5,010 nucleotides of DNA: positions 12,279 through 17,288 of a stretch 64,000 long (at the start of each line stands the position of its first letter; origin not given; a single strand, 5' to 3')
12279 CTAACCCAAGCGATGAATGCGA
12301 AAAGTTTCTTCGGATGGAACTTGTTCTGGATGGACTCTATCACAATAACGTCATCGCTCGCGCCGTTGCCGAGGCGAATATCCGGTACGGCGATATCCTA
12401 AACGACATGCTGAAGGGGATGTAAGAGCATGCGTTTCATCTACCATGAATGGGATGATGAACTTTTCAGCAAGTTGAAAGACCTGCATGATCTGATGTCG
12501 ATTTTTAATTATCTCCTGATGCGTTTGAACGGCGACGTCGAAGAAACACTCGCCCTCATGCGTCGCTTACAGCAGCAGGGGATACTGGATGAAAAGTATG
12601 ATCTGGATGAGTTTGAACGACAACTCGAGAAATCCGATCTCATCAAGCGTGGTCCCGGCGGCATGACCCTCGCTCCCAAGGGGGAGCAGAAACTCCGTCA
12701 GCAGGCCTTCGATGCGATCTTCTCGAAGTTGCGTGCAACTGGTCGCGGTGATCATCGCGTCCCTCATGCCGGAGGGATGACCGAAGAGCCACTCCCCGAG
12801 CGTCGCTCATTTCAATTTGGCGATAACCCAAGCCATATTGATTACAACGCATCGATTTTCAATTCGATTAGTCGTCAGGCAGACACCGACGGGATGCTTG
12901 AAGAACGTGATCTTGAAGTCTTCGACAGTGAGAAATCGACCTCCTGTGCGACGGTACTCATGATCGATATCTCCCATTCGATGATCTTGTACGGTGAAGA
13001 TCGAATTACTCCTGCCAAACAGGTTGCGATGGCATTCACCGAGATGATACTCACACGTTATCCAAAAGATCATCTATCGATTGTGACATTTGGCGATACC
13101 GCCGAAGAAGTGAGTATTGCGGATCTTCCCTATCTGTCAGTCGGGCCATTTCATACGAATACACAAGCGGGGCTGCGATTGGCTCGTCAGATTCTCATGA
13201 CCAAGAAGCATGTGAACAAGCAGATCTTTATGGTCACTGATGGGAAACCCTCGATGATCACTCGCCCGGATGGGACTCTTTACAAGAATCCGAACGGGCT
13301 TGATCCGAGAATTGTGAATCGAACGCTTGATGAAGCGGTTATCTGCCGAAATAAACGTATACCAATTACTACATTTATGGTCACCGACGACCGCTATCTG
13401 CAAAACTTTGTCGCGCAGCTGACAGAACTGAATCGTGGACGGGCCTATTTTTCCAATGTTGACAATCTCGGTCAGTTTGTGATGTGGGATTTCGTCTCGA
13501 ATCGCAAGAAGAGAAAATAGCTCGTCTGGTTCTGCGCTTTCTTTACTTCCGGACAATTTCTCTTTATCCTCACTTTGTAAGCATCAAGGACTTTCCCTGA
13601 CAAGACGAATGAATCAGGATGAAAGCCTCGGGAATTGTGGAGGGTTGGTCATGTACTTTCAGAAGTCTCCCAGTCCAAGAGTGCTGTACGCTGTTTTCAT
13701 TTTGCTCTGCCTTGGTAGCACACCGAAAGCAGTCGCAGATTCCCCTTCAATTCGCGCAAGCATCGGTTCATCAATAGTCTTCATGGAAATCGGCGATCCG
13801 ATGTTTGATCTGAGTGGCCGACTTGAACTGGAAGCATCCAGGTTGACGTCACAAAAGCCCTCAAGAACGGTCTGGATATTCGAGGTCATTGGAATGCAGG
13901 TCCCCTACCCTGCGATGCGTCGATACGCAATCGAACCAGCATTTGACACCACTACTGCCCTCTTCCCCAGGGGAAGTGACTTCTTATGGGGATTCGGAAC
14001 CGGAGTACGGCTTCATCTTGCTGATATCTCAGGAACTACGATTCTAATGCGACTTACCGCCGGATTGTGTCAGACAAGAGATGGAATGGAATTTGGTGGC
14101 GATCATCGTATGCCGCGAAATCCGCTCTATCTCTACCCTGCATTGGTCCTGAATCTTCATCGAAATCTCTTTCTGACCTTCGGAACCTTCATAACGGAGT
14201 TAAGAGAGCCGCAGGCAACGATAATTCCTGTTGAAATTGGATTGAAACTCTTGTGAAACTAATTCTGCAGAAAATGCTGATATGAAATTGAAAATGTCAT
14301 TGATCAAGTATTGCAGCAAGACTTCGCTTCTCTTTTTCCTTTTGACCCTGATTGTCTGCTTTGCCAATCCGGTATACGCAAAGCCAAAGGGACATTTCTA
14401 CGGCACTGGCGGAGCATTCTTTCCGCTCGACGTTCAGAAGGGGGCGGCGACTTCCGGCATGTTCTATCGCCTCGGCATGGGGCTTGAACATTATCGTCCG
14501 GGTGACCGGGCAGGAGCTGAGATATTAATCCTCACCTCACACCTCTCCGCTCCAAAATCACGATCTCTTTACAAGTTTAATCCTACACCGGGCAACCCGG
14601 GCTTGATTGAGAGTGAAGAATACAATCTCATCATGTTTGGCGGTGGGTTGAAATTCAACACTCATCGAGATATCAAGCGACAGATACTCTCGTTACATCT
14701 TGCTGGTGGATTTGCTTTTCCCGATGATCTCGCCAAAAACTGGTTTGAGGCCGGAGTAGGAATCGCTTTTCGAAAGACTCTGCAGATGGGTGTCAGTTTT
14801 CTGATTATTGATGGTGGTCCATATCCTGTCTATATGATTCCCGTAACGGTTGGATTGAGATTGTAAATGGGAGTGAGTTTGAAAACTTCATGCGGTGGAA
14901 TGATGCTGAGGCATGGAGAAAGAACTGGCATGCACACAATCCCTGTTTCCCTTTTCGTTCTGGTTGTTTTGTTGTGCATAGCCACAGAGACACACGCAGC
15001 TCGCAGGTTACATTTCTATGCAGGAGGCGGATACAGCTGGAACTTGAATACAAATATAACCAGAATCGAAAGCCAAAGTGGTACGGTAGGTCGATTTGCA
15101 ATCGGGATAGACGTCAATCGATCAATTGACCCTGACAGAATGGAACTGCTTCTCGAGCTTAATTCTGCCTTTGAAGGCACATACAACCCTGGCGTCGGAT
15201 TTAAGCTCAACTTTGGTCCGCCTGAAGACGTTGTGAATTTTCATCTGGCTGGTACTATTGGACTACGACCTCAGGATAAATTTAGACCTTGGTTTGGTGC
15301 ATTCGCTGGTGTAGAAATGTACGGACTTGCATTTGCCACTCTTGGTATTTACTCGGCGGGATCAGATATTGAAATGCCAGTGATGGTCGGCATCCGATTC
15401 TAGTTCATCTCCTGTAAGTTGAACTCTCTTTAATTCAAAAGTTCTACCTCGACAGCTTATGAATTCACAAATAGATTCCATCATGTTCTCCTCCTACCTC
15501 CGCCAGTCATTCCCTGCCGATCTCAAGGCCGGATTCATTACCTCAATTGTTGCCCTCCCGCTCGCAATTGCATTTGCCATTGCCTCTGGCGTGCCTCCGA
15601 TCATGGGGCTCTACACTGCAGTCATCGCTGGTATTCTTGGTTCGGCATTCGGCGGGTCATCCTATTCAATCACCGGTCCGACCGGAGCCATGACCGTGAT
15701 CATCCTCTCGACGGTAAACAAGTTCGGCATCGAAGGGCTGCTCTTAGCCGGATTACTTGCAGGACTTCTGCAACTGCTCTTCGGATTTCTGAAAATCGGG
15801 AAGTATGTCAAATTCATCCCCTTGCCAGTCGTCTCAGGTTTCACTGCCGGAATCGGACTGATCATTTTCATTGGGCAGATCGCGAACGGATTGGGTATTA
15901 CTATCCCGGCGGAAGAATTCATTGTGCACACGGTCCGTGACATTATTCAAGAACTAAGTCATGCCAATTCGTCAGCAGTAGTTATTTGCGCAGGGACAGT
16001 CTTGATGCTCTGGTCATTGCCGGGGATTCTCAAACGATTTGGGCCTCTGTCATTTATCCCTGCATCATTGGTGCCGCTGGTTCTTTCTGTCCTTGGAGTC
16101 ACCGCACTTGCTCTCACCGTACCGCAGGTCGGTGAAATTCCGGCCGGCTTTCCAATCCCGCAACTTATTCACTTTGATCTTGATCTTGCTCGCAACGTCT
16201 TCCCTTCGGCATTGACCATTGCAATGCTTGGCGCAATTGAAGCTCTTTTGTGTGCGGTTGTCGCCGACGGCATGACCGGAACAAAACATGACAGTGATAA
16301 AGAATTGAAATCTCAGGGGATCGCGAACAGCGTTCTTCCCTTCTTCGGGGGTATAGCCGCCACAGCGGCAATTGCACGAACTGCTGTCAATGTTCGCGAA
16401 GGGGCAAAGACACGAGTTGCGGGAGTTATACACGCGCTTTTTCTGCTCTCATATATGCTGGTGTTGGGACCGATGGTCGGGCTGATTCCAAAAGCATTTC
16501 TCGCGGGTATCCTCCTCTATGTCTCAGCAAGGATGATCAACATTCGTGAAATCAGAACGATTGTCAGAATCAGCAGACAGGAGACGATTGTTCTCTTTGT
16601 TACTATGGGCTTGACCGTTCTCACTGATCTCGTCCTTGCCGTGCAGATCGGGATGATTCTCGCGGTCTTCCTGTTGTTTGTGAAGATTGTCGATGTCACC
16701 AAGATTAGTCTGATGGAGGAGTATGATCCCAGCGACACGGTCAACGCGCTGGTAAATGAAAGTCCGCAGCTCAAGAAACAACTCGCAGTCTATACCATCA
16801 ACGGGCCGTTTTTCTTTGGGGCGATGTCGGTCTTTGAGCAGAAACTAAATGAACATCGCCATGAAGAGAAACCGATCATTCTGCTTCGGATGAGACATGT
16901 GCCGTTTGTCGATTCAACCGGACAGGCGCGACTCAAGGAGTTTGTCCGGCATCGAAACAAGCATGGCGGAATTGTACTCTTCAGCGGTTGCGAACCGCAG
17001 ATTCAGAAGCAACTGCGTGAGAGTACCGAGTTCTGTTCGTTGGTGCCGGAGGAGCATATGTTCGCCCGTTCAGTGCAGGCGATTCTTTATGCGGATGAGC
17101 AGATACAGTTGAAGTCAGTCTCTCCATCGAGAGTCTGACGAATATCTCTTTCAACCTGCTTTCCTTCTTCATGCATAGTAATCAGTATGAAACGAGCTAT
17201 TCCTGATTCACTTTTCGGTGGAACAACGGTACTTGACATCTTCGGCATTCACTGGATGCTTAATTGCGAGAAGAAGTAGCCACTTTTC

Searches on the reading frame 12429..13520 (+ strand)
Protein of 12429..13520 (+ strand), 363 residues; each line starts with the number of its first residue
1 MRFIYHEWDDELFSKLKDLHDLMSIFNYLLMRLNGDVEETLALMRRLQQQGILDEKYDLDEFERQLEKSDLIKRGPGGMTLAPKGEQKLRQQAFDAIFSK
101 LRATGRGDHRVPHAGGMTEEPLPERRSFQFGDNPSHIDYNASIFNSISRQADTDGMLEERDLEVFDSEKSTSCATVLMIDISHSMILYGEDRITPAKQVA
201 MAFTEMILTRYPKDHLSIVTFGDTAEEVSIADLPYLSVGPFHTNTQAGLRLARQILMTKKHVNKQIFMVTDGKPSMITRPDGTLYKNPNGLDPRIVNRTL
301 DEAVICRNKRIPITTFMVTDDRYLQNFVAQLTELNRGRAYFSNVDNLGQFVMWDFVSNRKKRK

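Call 10: search_protein_families(library=pfam, proteins=[window:12429-13520:+], max_evalue=0.00001)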
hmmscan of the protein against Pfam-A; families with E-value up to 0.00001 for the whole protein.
window:12429-13520:+ (363 aa): 1 family
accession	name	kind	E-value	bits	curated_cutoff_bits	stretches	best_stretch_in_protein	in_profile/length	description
PF13519.12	VWA_2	-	1.3e-09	39.1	27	1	175-273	1-107/107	von Willebrand factor type A domain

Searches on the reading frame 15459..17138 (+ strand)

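Call 11: search_protein_families(library=pfam, proteins=[window:15459-17138:+], max_evalue=0.00001)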
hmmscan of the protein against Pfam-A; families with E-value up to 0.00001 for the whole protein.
window:15459-17138:+ (559 aa): 2 families
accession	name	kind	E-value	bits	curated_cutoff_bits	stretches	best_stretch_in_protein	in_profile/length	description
PF00916.26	Sulfate_transp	-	1.5e-85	287.8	23.2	1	19-382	2-380/380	Sulfate permease family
PF01740.26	STAS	-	8.9e-11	41.9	22.6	1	441-525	9-94/106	STAS domain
